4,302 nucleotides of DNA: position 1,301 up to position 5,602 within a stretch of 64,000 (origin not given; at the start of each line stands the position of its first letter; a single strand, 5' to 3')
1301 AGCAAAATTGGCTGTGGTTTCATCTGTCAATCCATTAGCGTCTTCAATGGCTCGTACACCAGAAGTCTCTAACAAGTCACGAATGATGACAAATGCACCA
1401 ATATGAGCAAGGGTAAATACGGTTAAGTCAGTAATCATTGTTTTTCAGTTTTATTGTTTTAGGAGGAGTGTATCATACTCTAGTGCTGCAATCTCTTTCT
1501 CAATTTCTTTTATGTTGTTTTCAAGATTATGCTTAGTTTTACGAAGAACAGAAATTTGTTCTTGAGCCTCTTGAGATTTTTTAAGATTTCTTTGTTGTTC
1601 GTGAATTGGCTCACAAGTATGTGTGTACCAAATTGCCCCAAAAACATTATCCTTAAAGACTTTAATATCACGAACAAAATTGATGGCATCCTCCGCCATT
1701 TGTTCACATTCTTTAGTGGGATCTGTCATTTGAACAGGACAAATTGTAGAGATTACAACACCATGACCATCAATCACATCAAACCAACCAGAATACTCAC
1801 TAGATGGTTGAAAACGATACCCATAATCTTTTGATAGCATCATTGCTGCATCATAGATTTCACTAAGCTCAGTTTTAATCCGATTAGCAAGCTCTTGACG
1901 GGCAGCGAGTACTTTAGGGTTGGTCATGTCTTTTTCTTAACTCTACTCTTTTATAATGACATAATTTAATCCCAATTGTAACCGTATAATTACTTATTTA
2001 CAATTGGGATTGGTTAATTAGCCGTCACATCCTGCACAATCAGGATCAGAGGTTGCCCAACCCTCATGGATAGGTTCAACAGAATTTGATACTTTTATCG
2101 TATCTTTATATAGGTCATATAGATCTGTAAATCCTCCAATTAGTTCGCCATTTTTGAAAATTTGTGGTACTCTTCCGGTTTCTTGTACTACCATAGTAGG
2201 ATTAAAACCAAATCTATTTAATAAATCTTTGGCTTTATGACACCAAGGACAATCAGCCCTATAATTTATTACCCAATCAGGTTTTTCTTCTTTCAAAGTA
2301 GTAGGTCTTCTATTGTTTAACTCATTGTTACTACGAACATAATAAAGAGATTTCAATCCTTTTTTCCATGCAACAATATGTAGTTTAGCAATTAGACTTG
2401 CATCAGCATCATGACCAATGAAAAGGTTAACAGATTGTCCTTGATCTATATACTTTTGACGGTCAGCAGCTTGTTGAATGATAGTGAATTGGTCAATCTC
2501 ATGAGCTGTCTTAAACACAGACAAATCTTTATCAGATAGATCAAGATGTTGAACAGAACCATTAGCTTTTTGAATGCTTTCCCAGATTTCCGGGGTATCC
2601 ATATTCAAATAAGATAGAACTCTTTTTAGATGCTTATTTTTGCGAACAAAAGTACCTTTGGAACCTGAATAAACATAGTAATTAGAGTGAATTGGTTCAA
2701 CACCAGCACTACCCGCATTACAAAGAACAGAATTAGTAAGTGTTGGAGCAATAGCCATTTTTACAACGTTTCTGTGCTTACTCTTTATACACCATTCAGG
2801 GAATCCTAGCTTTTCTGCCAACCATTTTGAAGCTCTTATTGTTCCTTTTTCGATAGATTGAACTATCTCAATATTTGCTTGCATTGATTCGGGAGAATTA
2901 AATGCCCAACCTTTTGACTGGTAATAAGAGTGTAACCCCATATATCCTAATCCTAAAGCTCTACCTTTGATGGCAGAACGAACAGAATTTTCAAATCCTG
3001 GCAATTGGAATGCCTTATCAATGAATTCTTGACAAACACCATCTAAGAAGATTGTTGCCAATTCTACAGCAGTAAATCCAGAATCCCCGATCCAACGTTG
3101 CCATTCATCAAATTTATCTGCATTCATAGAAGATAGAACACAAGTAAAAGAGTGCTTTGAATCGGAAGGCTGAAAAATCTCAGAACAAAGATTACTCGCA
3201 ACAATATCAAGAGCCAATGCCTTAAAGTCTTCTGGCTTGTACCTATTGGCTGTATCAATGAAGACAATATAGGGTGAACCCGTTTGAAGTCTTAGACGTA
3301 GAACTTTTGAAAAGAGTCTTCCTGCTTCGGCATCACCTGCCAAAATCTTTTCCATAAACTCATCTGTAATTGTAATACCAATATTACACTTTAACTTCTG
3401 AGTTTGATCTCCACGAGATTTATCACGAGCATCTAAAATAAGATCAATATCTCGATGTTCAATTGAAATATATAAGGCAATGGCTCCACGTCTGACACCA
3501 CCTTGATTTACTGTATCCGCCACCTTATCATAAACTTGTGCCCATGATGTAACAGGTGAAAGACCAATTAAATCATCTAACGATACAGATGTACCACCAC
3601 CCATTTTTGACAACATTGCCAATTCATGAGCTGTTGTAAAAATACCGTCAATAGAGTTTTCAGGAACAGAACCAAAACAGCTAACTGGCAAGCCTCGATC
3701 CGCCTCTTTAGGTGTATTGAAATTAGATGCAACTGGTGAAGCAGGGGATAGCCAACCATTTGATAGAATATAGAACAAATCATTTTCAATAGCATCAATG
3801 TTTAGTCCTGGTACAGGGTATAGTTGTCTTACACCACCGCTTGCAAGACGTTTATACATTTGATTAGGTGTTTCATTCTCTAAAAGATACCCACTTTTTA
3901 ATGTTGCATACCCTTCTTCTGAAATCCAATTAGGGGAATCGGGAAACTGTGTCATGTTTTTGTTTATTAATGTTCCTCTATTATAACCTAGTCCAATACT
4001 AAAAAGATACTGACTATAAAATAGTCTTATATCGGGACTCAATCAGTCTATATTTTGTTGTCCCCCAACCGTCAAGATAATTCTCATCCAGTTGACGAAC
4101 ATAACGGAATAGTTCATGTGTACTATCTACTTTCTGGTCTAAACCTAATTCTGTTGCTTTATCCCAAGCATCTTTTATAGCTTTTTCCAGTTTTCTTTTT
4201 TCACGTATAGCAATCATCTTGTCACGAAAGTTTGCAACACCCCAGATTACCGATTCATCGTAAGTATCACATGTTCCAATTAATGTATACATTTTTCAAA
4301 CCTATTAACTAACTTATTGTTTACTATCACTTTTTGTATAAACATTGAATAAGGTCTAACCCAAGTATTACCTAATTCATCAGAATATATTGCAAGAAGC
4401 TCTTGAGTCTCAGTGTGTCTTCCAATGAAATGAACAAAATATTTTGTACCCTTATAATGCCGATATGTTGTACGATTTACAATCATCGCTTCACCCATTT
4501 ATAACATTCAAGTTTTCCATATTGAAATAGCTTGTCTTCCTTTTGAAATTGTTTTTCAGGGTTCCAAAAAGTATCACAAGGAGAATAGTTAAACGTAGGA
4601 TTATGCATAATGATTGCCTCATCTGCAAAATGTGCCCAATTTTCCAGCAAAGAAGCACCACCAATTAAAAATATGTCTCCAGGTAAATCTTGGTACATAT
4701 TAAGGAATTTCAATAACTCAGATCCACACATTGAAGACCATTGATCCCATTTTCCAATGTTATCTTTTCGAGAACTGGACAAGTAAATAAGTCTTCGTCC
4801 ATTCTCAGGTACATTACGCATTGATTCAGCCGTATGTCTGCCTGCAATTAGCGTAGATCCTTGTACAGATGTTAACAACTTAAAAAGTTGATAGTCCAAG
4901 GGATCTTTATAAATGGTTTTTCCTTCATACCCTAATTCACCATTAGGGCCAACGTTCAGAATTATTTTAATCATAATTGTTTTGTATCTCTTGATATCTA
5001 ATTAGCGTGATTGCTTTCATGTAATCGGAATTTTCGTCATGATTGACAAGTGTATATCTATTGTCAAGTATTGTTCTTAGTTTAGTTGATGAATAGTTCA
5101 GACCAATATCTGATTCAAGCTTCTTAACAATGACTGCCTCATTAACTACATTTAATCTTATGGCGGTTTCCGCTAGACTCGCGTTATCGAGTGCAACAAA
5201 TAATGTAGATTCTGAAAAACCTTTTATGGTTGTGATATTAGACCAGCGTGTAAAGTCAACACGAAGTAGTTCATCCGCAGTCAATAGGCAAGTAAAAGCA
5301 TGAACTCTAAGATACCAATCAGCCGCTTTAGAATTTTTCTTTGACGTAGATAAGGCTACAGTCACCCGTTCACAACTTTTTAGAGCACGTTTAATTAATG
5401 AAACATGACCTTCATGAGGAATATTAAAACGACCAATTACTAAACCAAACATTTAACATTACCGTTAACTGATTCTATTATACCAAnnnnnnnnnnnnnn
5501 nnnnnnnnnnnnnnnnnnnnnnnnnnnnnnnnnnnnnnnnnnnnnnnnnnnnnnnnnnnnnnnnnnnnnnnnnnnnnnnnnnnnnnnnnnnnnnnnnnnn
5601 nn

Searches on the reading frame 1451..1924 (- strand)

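Call 85: search_protein_families(library=pfam, alignment_id=A5, max_evalue=0.00001)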
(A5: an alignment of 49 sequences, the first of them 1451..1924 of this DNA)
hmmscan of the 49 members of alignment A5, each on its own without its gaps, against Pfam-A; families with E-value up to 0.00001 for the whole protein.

A. member 1, window:1451-1924:- (157 aa): 0 families

B. families by the number of members that match (of 49 scanned): 18 families
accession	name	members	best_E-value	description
PF01743.26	PolyA_pol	2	3.4e-16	Poly A polymerase head domain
PF07460.16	NUMOD3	2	5.6e-10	NUMOD3 motif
PF00521.26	DNA_topoisoIV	1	5.2e-81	DNA gyrase/topoisomerase IV, subunit A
PF25109.1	HAD_PNKP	1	2.9e-50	Polynucleotide kinase PNKP phosphatase domain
PF00268.27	Ribonuc_red_sm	1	6.2e-43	Ribonucleotide reductase, small chain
PF10127.15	RlaP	1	1.9e-23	RNA repair pathway DNA polymerase beta family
PF00383.29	dCMP_cyt_deam_1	1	8.6e-23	Cytidine and deoxycytidylate deaminase zinc-binding region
PF09988.15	DUF2227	1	1e-22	Uncharacterized metal-binding protein (DUF2227)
PF09511.15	RNA_lig_T4_1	1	3.4e-15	RNA ligase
PF13671.12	AAA_33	1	5e-15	AAA domain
PF14437.12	MafB19-deam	1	6.5e-15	MafB19-like deaminase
PF02739.22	5_3_exonuc_N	1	3.4e-13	5'-3' exonuclease, N-terminal resolvase-like domain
PF19263.5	DUF5906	1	8.9e-12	Family of unknown function (DUF5906)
PF00149.33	Metallophos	1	1.9e-08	Calcineurin-like phosphoesterase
PF08433.16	KTI12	1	6.9e-08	Chromatin associated protein KTI12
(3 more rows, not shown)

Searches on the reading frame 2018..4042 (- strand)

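Call 20: search_protein_families(library=pfam, proteins=[window:2018-4042:-], max_evalue=0.001)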
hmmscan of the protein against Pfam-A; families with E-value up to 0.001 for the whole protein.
window:2018-4042:- (674 aa): 3 families
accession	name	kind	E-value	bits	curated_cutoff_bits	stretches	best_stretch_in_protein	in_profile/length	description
PF02867.20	Ribonuc_red_lgC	-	1.5e-87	294.9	23.9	3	424-569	379-523/523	Ribonucleotide reductase, barrel domain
PF00317.26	Ribonuc_red_lgN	-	1.3e-05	25.6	28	1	43-112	6-76/77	Ribonucleotide reductase, all-alpha domain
PF00462.30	Glutaredoxin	-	0.00012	22.6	22.9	0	596-617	7-28/60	Glutaredoxin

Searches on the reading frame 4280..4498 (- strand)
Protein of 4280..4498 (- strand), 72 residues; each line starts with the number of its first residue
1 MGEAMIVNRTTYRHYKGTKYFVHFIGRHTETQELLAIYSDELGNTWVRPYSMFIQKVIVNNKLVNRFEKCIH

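Call 20: search_protein_families(library=pfam, proteins=[window:4280-4498:-], max_evalue=0.001)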
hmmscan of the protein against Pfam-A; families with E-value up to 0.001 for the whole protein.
window:4280-4498:- (72 aa): 1 family
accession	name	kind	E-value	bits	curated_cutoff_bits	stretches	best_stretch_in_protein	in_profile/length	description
PF07866.17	DUF1653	-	3.5e-19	69.4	23.5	1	11-69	2-62/62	Protein of unknown function (DUF1653)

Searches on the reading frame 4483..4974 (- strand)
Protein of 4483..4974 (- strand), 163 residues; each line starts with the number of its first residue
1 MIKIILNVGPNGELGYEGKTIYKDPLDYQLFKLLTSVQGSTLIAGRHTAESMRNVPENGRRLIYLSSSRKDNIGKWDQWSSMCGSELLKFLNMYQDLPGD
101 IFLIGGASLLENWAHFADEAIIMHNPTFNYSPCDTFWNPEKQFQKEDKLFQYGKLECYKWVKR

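Call 20: search_protein_families(library=pfam, proteins=[window:4483-4974:-], max_evalue=0.001)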
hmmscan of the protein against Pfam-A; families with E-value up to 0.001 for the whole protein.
window:4483-4974:- (163 aa): 1 family
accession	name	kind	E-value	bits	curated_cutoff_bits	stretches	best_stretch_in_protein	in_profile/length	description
PF00186.24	DHFR_1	-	1.3e-10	41.6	25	1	1-124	1-115/159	Dihydrofolate reductase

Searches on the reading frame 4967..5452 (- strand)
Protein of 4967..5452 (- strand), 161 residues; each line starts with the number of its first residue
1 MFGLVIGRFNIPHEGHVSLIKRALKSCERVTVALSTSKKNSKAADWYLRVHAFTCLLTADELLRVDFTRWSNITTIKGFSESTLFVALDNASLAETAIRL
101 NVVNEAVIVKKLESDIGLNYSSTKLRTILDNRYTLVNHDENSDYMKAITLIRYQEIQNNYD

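Call 20: search_protein_families(library=pfam, proteins=[window:4967-5452:-], max_evalue=0.001)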
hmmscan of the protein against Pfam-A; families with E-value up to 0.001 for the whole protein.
window:4967-5452:- (161 aa): 1 family
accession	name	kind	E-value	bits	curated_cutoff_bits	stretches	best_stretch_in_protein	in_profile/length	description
PF01467.32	CTP_transf_like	-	3.9e-07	30.8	21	1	5-127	2-132/133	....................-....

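Call 83: search_protein_families(library=phrogs, proteins=[window:4967-5449:-], max_evalue=0.001)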
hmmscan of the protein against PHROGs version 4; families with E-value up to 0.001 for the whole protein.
window:4967-5449:- (160 aa): 3 families
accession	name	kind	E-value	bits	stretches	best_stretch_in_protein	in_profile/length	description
phrog_3462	-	moron, auxiliary metabolic gene and host takeover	5.1e-10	40.1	1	2-43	5-46/346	nicotinamide-nucleotide adenylyltransferase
phrog_395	-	other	1.9e-06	28.9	1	3-39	15-51/373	cytidyltransferase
phrog_7878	-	other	0.00011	23.3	1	3-38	5-40/131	bifunctional heptose 7-phosphate kinase/heptose 1-phosphate adenyltransferase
